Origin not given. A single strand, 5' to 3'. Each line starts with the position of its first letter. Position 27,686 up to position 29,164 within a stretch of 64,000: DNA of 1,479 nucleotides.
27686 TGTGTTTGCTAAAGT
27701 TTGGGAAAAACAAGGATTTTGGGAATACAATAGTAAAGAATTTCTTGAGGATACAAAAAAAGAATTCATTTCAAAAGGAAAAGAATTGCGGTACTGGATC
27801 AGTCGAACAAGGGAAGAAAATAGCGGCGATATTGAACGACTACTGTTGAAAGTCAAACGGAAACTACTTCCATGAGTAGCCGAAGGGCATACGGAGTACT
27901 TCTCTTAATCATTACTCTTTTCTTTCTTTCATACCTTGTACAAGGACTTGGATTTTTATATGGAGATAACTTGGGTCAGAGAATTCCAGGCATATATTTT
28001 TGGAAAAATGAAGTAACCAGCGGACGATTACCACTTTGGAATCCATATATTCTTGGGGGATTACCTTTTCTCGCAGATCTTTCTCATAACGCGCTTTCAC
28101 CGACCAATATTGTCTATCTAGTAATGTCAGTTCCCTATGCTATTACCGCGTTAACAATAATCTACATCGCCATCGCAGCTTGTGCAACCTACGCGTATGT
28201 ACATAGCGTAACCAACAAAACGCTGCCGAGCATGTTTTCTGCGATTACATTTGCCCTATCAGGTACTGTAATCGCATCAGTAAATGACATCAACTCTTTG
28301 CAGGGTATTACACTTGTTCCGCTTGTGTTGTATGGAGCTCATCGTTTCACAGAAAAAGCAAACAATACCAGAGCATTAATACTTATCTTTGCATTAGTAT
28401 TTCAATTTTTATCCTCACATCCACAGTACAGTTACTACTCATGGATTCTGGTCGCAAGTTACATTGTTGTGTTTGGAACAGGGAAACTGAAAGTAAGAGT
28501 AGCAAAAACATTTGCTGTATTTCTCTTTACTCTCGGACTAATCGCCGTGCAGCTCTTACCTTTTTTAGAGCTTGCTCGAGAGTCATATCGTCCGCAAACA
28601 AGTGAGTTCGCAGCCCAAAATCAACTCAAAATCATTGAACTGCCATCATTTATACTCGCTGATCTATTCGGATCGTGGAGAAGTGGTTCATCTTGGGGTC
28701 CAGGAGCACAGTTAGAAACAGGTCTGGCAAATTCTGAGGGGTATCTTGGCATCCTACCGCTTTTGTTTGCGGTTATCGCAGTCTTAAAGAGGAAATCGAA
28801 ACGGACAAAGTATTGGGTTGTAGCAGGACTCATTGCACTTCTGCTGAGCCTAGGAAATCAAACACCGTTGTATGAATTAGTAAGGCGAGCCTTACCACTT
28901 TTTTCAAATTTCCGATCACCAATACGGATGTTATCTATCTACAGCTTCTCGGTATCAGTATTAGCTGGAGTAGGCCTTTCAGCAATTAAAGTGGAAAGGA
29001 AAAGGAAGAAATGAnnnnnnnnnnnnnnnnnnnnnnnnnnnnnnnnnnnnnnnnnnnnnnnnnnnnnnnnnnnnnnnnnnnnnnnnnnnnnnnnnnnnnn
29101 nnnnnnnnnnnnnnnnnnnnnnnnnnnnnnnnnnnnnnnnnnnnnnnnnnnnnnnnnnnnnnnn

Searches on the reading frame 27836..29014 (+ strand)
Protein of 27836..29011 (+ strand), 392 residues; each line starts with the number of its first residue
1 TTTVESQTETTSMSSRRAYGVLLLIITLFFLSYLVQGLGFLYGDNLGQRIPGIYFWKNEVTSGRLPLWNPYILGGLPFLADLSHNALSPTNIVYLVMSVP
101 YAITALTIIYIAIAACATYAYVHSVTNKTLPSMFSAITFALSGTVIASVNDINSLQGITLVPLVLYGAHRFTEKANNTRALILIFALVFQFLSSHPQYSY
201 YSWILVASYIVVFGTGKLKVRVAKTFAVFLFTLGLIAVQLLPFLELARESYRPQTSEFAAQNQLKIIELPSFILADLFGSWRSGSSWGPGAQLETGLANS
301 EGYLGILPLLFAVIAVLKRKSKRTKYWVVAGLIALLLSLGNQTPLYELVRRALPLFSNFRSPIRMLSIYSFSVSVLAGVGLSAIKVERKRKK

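Call 35: search_protein_families(library=pfam, proteins=[window:27836-29011:+], max_evalue=0.001)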
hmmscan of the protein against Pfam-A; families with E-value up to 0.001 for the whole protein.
window:27836-29011:+ (392 aa): 1 family
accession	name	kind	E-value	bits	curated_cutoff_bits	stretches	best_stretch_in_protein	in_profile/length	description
PF09586.16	YfhO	-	3.2e-08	32.9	28.5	1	75-381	61-357/835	Bacterial membrane protein YfhO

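Call 54: find_encoding_contigs(protein=window:27872-29014:+, flank=10000, max_places=4)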
Protein window:27872-29014:+ (380 aa): no gene with exactly this product is on record in the collection.

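Call 57: list_cluster_members(proteins=[window:27872-29014:+, window:29011-30153:+, window:506-1411:+, window:2445-2627:+, window:1474-2448:+, window:26967-27875:+, window:15339-17702:+])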
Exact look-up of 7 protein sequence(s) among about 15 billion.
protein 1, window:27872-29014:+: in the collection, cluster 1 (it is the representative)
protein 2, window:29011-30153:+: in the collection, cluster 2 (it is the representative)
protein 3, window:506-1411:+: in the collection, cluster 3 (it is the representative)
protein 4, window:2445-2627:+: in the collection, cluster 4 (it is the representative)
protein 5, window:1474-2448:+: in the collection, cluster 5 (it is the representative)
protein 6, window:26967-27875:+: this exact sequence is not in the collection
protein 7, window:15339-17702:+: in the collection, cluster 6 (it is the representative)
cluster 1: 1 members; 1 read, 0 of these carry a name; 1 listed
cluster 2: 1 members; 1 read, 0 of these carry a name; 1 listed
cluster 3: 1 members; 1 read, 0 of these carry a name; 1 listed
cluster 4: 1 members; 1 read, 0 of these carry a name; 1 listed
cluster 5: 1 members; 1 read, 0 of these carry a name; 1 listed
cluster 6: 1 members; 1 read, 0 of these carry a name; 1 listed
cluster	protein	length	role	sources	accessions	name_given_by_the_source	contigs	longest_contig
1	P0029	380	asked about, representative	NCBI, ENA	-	-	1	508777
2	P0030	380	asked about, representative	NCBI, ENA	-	-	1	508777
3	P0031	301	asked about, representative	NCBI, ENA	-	-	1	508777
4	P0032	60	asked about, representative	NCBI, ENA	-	-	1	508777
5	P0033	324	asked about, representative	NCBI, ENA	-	-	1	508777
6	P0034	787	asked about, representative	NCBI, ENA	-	-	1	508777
